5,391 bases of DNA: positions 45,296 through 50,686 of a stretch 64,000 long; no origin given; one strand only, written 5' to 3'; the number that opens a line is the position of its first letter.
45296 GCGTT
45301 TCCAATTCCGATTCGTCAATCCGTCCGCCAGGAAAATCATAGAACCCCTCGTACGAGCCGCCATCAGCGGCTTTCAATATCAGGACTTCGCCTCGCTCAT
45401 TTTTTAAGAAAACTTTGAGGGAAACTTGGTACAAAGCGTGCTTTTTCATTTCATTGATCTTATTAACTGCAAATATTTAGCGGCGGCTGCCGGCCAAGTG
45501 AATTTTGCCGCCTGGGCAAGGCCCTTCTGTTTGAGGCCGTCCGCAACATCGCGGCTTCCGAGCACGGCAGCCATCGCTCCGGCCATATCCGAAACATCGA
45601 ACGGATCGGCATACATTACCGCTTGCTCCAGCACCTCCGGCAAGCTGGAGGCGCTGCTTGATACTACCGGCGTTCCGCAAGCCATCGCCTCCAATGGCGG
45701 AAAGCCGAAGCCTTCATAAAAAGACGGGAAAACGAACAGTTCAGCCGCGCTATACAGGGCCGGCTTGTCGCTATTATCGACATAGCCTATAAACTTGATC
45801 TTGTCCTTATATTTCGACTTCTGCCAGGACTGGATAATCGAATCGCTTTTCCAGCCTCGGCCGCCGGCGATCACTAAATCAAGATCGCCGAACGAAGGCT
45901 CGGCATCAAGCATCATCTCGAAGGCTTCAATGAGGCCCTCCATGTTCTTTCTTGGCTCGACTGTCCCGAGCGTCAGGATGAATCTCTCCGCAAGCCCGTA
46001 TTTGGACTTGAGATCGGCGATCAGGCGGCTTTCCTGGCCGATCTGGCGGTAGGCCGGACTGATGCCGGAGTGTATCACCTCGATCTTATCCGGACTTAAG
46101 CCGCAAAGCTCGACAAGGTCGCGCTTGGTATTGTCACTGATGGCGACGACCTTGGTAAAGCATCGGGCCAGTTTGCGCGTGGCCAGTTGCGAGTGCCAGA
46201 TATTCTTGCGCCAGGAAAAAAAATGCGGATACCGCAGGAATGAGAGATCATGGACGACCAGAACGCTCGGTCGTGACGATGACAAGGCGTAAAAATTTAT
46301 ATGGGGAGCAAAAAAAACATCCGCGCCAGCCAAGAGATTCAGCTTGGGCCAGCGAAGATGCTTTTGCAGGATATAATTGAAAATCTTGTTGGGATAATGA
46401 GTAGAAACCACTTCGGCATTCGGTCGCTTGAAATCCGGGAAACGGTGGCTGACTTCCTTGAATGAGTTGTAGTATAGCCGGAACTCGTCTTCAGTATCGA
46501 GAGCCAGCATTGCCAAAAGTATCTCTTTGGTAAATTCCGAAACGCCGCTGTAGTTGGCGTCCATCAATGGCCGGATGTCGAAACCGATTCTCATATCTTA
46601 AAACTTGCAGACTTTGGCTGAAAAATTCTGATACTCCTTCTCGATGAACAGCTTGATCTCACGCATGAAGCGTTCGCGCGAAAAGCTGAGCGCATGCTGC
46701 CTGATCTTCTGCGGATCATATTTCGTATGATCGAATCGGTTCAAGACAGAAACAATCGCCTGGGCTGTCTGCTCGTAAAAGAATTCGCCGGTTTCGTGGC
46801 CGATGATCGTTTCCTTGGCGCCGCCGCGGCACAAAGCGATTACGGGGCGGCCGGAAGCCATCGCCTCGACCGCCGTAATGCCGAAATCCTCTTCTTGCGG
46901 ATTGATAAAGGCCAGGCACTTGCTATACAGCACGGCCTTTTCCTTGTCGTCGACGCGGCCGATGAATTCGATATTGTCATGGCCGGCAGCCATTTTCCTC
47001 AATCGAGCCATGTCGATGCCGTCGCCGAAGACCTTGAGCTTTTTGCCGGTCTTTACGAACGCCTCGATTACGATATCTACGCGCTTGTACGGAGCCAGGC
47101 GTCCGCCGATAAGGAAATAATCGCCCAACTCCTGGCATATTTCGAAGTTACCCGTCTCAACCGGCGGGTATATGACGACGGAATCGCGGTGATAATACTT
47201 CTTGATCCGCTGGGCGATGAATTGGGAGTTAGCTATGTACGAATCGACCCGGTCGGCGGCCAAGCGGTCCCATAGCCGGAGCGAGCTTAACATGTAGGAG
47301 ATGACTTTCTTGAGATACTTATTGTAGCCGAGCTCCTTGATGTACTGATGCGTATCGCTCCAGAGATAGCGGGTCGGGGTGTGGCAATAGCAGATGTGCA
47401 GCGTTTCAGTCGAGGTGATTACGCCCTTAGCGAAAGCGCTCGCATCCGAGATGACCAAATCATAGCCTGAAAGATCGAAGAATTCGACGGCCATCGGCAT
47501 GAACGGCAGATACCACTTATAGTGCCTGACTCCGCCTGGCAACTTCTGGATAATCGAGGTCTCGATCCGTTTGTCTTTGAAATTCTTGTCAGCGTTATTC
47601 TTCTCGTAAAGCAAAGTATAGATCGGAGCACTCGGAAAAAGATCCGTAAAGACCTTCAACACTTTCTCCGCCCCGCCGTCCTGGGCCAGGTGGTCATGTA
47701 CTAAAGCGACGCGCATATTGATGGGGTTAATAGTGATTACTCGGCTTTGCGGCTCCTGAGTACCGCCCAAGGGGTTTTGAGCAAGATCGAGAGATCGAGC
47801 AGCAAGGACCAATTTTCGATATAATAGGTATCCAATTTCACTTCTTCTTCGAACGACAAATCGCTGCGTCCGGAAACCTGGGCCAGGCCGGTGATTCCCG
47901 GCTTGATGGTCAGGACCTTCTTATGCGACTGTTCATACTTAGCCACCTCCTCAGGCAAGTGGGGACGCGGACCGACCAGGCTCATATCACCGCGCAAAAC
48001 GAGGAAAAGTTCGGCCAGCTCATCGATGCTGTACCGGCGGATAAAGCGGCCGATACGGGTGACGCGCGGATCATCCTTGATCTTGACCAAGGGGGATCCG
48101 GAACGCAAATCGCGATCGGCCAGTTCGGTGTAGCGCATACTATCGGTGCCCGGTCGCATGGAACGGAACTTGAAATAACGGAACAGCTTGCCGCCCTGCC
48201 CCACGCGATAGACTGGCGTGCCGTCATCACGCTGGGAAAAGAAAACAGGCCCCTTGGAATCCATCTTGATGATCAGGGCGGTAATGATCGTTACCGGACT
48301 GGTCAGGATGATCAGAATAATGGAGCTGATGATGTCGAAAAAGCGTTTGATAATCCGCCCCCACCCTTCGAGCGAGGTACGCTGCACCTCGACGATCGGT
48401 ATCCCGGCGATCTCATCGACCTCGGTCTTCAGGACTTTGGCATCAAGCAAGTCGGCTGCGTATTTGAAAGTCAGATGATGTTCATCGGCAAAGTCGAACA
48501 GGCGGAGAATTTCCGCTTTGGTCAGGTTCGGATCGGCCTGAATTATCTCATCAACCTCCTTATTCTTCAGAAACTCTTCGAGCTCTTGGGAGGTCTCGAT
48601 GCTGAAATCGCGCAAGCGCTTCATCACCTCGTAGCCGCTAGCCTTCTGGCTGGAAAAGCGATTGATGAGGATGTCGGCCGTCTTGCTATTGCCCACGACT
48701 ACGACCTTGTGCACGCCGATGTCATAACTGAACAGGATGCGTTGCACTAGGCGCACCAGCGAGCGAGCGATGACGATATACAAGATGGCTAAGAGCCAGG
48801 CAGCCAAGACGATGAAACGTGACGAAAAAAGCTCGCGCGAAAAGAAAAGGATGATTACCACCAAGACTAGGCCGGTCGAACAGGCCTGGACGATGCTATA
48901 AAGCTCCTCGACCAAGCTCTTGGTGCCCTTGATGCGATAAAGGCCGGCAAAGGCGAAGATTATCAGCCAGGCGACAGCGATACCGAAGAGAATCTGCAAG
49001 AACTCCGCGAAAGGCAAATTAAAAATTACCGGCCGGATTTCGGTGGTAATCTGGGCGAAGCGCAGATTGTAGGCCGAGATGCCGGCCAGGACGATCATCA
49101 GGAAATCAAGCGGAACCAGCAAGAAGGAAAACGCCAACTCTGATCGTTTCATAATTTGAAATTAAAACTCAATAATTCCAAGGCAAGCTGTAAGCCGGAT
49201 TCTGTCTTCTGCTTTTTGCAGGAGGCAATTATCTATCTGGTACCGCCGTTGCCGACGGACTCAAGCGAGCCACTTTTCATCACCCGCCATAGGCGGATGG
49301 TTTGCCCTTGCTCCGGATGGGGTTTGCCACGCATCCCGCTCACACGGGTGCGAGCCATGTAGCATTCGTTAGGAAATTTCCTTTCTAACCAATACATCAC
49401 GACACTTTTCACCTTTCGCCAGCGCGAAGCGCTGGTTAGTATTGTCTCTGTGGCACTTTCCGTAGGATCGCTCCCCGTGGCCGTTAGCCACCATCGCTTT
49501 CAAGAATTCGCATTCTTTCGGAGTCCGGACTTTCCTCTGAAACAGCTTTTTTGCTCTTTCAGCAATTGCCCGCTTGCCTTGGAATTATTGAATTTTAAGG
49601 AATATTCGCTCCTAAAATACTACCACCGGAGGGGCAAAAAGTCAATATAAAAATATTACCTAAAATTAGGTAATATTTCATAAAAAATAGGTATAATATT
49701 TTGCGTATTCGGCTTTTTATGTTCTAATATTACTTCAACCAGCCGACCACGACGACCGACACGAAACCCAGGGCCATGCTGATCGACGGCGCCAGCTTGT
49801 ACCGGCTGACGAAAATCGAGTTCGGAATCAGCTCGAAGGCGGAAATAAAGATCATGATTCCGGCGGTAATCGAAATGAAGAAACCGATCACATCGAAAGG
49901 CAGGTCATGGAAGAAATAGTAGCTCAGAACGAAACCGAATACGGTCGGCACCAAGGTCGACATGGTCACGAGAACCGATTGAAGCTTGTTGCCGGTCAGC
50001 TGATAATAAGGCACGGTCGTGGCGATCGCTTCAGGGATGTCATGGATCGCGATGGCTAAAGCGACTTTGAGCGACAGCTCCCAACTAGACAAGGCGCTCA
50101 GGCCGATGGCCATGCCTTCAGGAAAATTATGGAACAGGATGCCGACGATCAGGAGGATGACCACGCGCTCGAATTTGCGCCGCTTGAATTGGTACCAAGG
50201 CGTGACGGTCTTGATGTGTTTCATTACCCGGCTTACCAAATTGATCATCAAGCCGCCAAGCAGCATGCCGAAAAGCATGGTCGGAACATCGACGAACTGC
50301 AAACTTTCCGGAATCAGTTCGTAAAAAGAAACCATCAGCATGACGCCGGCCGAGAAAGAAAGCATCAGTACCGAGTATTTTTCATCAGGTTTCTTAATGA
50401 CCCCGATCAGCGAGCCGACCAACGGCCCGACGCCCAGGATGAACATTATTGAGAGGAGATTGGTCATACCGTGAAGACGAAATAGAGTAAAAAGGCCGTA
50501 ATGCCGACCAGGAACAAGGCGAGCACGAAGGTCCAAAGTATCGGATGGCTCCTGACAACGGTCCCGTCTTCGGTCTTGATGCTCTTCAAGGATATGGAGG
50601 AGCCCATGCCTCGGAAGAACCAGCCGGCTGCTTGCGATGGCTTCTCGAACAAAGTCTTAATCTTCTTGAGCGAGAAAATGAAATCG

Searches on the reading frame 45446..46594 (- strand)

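Call 34: search_protein_families(library=pfam, proteins=[window:45446-46594:-], max_evalue=0.00001)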
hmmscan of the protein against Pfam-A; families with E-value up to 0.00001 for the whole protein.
window:45446-46594:- (382 aa): 5 families
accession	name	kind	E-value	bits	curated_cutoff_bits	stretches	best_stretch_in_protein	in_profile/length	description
PF00534.26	Glycos_transf_1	-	4.9e-32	111.2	26.4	1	203-357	15-168/172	Glycosyl transferases group 1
PF13692.12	Glyco_trans_1_4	-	7.5e-28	98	27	1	205-345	3-140/142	Glycosyl transferases group 1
PF13439.12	Glyco_transf_4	-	8.5e-12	45.9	28.5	1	66-180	48-168/170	Glycosyltransferase Family 4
PF20706.3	GT4-conflict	-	1.4e-11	44.4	26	1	203-328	197-326/385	Family 4 Glycosyltransferase in conflict systems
PF13524.12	Glyco_trans_1_2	-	1.2e-08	35.4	25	1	237-372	14-140/144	Glycosyl transferase-like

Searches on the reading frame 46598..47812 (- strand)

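Call 34: search_protein_families(library=pfam, proteins=[window:46598-47812:-], max_evalue=0.00001)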
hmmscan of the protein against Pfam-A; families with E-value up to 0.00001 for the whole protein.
window:46598-47812:- (404 aa): 3 families
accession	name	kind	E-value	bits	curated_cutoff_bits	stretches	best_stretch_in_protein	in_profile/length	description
PF00534.26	Glycos_transf_1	-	3.4e-22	79.2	26.4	1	232-371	17-166/172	Glycosyl transferases group 1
PF13692.12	Glyco_trans_1_4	-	9.2e-19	68.5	27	1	233-356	4-139/142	Glycosyl transferases group 1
PF13439.12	Glyco_transf_4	-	1.1e-08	35.7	28.5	1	83-220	39-168/170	Glycosyltransferase Family 4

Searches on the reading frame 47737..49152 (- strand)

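Call 34: search_protein_families(library=pfam, proteins=[window:47737-49152:-], max_evalue=0.00001)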
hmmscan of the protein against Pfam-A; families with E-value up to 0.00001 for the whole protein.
window:47737-49152:- (471 aa): 2 families
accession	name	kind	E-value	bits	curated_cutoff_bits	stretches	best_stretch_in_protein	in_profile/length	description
PF02397.22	Bac_transf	-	1.3e-62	210.9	27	1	269-465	1-178/179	Bacterial sugar transferase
PF13727.12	CoA_binding_3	-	9.2e-09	36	25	1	68-215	2-157/175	CoA-binding domain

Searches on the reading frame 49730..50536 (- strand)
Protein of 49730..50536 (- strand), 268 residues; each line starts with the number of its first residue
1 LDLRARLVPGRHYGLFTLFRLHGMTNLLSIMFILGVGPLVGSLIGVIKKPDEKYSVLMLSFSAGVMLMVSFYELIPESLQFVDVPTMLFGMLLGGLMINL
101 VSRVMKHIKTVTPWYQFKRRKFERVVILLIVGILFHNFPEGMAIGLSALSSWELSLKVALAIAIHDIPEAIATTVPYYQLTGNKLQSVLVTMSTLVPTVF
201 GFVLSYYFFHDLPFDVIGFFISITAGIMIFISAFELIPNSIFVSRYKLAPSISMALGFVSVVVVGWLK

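Call 34: search_protein_families(library=pfam, proteins=[window:49730-50536:-], max_evalue=0.00001)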
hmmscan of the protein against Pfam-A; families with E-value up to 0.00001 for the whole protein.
window:49730-50536:- (268 aa): 1 family
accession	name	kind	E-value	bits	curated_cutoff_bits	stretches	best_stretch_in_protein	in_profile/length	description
PF02535.28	Zip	-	1.7e-22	80.5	35.1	2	124-264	176-322/323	ZIP Zinc transporter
